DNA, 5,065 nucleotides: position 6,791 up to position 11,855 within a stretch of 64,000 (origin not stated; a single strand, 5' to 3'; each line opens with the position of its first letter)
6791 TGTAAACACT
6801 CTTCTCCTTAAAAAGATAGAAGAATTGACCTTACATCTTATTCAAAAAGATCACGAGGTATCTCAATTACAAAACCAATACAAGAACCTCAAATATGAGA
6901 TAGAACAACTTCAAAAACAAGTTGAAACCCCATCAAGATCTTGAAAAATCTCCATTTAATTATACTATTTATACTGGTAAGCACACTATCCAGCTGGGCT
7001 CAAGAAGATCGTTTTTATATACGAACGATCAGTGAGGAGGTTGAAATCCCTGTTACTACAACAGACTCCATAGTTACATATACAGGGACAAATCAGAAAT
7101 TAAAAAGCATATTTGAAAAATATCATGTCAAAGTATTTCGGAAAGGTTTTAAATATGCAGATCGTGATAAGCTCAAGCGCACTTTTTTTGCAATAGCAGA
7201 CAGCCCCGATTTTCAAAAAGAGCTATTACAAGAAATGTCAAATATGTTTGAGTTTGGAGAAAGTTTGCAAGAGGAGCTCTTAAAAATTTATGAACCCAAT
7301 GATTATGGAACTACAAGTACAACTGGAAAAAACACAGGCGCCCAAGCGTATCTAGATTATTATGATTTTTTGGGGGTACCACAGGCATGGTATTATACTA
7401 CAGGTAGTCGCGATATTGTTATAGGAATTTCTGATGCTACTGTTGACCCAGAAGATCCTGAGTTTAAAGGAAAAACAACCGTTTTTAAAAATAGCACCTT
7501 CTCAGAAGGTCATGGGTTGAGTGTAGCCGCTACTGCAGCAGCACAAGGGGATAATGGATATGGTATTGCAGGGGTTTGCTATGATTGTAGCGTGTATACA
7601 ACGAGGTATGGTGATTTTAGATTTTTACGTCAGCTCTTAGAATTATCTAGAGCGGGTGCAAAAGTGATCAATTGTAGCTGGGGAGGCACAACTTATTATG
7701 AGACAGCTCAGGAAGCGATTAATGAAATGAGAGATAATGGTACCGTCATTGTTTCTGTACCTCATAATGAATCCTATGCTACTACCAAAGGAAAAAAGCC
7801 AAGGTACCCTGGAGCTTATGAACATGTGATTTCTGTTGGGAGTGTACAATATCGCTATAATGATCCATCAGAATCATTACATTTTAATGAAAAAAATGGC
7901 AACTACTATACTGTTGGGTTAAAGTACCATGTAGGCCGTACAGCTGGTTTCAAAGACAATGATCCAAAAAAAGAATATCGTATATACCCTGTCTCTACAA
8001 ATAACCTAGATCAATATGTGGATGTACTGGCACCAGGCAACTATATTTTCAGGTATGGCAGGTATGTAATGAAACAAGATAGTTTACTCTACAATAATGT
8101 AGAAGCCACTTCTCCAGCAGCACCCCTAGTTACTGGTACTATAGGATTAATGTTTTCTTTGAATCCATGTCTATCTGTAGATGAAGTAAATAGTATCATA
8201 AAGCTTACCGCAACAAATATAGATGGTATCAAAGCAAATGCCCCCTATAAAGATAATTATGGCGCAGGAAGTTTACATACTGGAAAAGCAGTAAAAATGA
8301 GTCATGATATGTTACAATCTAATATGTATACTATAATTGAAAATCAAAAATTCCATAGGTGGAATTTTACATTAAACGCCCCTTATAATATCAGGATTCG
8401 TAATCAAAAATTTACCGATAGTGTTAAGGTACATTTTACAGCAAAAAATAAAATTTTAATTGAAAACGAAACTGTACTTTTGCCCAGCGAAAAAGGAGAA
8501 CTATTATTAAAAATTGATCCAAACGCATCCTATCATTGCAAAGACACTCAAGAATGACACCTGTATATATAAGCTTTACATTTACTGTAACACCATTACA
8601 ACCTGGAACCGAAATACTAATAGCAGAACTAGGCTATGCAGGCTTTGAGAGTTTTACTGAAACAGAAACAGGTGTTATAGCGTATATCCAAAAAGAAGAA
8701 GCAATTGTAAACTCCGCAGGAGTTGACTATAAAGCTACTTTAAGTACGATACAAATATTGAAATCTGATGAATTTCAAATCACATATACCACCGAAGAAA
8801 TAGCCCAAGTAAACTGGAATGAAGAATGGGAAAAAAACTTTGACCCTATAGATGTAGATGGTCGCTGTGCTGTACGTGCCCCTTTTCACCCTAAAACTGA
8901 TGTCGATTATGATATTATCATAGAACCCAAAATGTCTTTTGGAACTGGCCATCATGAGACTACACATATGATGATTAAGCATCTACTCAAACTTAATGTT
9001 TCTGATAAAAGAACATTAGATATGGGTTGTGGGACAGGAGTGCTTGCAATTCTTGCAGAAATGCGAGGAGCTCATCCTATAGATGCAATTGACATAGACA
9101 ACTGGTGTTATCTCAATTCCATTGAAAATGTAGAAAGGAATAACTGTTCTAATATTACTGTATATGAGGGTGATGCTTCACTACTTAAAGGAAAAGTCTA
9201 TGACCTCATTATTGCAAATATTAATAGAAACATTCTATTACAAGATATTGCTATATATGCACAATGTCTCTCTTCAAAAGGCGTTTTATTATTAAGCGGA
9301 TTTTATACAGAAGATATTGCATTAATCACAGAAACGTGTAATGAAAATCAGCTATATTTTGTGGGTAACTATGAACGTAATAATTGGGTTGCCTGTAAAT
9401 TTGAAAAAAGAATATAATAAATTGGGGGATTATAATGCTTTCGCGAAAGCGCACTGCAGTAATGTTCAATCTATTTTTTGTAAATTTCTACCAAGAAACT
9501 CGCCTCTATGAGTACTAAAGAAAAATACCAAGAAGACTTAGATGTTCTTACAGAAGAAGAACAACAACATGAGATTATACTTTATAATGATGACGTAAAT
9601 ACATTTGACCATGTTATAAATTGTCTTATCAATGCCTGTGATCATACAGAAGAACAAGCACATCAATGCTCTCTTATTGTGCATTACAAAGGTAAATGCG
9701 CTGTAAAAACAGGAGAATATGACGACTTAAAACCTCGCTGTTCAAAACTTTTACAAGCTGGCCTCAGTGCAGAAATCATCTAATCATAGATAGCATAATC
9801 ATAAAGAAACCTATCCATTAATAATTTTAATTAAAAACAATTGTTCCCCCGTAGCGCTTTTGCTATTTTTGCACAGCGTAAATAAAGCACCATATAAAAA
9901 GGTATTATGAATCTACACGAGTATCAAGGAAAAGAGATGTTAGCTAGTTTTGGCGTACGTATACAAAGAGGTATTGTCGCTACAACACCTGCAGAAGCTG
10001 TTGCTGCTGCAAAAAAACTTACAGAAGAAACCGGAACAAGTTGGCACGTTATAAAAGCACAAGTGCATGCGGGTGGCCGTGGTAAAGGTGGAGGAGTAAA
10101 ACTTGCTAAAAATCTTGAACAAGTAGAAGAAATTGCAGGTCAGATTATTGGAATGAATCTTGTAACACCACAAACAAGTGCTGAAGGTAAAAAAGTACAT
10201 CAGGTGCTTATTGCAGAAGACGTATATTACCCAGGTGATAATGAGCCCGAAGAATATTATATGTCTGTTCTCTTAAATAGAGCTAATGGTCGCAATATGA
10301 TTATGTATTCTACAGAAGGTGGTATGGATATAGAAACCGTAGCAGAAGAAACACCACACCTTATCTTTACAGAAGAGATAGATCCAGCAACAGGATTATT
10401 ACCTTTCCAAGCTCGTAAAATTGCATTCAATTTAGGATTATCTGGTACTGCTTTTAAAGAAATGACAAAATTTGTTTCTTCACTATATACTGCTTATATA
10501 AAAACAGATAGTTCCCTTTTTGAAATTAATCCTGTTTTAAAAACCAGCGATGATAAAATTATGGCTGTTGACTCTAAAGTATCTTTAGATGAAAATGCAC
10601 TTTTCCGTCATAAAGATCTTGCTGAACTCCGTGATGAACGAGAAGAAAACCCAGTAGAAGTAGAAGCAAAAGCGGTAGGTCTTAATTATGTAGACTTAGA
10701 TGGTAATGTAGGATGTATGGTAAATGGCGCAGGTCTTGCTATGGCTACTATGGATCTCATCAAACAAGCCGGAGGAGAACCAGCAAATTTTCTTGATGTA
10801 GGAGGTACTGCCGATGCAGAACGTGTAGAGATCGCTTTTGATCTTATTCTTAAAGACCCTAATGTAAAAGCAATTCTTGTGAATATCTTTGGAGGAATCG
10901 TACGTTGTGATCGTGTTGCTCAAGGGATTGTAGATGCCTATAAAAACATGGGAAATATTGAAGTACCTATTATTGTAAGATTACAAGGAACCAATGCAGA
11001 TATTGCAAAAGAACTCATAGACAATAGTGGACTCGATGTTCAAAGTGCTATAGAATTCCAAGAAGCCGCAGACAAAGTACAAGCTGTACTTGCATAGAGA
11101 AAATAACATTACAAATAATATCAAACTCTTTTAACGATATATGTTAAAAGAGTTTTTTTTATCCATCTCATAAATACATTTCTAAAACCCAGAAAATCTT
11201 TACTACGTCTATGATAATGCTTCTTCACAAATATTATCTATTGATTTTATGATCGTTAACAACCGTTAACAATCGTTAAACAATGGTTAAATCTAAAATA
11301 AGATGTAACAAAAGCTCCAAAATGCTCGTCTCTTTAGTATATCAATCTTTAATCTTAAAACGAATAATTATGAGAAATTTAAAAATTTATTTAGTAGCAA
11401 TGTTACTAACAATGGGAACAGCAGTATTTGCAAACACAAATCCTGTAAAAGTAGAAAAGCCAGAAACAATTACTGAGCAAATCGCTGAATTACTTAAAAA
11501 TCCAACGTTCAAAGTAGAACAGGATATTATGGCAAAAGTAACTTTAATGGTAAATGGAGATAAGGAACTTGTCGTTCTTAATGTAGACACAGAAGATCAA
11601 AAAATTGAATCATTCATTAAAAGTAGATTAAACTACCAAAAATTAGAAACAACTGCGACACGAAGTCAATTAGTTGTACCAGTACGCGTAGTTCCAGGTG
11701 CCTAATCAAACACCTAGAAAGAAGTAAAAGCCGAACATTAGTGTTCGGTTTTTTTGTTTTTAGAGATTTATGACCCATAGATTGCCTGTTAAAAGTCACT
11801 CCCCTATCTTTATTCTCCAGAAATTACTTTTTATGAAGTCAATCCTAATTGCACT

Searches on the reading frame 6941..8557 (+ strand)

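Call 8: search_protein_families(library=pfam, proteins=[window:6941-8557:+])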
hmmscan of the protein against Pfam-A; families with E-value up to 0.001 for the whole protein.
window:6941-8557:+ (538 aa): 1 family
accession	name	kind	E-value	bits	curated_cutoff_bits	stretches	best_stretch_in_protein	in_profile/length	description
PF00082.27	Peptidase_S8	-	5e-28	98.7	21.8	1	157-432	2-277/288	Subtilase family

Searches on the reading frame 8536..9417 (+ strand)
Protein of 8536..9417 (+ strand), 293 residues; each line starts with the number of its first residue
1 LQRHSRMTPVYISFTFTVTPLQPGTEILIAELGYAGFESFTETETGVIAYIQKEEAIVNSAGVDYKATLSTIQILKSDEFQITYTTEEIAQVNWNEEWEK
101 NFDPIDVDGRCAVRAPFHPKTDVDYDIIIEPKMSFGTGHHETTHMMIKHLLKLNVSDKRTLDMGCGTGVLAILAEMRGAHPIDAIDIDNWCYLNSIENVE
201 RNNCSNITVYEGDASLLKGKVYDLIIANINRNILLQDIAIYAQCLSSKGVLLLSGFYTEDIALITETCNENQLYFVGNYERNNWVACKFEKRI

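Call 8: search_protein_families(library=pfam, proteins=[window:8536-9417:+])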
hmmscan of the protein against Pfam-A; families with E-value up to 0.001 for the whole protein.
window:8536-9417:+ (293 aa): 7 families
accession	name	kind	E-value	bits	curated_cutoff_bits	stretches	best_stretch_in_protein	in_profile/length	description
PF06325.19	PrmA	-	4.7e-42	144.9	22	1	42-291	53-295/296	Ribosomal protein L11 methyltransferase (PrmA)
PF05175.20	MTS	-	9.2e-10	38.9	23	1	142-228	19-105/170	Methyltransferase small domain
PF13847.12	Methyltransf_31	-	3.3e-07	30.5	27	1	156-257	3-113/145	Methyltransferase domain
PF13649.12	Methyltransf_25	-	1.7e-05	25.8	27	1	161-228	2-71/97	Methyltransferase domain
PF13489.12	Methyltransf_23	-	2e-05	24.8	27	1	149-227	15-87/164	Methyltransferase domain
PF01135.25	PCMT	-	6.6e-05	23.2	20.3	1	143-214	61-133/210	Protein-L-isoaspartate(D-aspartate) O-methyltransferase (PCMT)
PF03602.21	Cons_hypoth95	-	0.00083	19.5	24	0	151-214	36-100/182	Conserved hypothetical protein 95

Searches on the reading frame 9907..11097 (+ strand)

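Call 6: search_protein_families(library=pfam, proteins=[window:9907-11097:+], max_evalue=0.001)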
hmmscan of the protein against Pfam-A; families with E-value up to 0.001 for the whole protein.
window:9907-11097:+ (396 aa): 4 families
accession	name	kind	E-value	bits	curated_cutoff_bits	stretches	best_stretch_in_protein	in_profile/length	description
PF08442.15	ATP-grasp_2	-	2.4e-66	223.6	29.5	1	2-210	1-200/202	ATP-grasp domain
PF00549.24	Ligase_CoA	-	4.9e-32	111.2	24.5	1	271-390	1-126/128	CoA-ligase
PF24948.1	Citrate_synth_N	-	3.2e-18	66.4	83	1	3-236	5-229/232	ATP-citrate synthase ATP-grasp domain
PF13549.11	ATP-grasp_5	-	2.7e-05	24.1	27.6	0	3-83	10-84/221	ATP-grasp domain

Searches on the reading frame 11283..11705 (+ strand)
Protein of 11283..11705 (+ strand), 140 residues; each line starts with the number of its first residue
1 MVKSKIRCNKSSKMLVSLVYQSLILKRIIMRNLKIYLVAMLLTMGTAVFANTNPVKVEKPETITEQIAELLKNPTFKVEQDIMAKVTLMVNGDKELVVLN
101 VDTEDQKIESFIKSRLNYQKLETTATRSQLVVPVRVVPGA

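Call 6: search_protein_families(library=pfam, proteins=[window:11283-11705:+], max_evalue=0.001)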
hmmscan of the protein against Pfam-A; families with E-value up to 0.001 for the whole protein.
window:11283-11705:+ (140 aa): 0 families

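Call 9: search_protein_families(library=pfam, proteins=[window:11283-11705:+], max_evalue=1)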
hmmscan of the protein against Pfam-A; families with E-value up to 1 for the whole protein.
window:11283-11705:+ (140 aa): 1 family
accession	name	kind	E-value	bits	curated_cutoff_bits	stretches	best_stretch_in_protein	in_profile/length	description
PF09264.17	Sial-lect-inser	-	0.11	12.6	25.8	1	87-126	71-110/198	Vibrio cholerae sialidase, lectin insertion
